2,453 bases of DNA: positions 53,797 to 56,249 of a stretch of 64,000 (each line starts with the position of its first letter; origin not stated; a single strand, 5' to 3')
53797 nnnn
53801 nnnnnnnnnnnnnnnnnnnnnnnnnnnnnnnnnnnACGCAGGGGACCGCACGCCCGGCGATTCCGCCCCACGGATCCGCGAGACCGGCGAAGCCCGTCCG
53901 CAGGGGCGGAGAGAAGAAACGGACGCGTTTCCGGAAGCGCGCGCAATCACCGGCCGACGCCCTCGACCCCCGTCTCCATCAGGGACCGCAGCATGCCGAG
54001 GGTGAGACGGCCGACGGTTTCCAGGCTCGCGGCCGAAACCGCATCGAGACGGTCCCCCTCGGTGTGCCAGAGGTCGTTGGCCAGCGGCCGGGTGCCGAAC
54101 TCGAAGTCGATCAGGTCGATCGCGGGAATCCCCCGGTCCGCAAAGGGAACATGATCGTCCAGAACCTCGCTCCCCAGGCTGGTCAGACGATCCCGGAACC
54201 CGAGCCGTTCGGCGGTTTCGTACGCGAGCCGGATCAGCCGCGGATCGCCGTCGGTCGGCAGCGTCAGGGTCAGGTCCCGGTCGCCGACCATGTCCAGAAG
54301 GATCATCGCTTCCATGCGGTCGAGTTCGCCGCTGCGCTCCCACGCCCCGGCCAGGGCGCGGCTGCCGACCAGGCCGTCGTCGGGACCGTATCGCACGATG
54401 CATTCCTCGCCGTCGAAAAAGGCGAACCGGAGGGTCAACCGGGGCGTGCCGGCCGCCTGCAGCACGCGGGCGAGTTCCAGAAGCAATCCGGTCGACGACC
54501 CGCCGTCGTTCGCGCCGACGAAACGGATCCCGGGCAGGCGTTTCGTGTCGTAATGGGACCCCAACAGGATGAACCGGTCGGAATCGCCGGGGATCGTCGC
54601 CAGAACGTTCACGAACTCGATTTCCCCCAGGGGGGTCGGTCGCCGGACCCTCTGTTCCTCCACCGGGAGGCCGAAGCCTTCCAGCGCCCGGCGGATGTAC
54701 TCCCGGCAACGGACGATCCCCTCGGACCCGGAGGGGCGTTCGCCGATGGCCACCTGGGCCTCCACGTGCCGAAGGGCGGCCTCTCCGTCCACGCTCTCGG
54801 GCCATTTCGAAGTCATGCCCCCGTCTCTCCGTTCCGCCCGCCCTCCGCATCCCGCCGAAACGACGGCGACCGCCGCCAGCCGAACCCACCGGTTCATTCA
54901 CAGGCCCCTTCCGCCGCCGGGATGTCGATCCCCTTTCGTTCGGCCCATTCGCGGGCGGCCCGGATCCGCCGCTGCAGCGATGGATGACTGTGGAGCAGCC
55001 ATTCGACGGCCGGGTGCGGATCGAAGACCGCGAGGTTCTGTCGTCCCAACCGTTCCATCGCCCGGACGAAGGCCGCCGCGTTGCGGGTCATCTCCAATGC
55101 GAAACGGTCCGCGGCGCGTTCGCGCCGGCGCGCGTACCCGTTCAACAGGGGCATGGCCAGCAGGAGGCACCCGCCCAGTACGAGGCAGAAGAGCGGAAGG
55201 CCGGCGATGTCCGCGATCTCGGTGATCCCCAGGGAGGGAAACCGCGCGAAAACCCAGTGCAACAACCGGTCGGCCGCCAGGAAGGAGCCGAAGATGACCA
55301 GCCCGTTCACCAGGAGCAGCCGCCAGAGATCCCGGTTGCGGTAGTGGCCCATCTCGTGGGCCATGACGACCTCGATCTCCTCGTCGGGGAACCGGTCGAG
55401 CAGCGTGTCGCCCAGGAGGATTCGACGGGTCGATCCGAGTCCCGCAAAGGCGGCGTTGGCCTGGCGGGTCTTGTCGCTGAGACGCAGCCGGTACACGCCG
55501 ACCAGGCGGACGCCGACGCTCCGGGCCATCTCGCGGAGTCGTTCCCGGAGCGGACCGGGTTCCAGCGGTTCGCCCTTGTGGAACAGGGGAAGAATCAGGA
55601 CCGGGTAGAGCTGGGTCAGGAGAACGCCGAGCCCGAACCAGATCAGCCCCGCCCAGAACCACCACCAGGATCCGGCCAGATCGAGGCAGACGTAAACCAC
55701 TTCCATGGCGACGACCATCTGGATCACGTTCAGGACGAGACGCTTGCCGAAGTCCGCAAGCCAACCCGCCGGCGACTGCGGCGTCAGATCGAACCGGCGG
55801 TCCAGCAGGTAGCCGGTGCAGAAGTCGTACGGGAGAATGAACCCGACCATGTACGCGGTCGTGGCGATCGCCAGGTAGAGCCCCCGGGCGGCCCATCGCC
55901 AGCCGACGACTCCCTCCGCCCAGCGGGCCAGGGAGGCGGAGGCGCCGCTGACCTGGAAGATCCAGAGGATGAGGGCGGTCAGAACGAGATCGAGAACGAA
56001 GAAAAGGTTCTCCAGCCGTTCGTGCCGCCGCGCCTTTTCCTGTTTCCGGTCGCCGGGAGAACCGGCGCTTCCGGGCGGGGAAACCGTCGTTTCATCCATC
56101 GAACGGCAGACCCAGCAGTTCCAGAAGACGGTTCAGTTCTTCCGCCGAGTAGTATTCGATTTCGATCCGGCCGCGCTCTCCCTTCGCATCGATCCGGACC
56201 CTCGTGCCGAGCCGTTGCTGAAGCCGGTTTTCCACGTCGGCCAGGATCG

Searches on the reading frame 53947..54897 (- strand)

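Call 89: search_protein_families(library=pfam, proteins=[window:53947-54897:-], max_evalue=0.0001)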
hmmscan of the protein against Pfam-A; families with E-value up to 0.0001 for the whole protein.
window:53947-54897:- (316 aa): 1 family
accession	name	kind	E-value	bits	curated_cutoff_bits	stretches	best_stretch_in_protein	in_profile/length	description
PF04389.22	Peptidase_M28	-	1.2e-34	120.2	21.3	1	97-300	1-190/193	Peptidase family M28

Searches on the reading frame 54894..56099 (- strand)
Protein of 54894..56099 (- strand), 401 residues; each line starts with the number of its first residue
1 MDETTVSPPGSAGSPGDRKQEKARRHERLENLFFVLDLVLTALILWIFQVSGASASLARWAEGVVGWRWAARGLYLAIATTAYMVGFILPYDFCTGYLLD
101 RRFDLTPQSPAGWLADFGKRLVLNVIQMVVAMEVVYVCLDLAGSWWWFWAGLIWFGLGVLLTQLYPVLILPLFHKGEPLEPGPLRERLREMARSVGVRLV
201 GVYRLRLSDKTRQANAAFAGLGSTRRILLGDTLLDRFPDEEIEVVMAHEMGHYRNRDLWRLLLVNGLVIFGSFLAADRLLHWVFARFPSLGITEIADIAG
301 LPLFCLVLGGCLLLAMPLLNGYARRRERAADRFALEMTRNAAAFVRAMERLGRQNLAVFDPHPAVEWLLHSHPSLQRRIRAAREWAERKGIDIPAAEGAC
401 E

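Call 89: search_protein_families(library=pfam, proteins=[window:54894-56099:-], max_evalue=0.0001)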
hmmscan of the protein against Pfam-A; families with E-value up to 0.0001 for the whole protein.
window:54894-56099:- (401 aa): 3 families
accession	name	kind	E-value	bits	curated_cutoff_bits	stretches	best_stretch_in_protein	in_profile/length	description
PF01435.24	Peptidase_M48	-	8.1e-30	104.5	20.3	1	182-385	5-185/186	Peptidase family M48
PF16491.10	Peptidase_M48_N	-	2.7e-19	70.2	27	1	17-175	21-179/179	CAAX prenyl protease N-terminal, five membrane helices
PF05569.17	Peptidase_M56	-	3.2e-05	23.7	31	1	217-268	169-219/296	BlaR1 peptidase M56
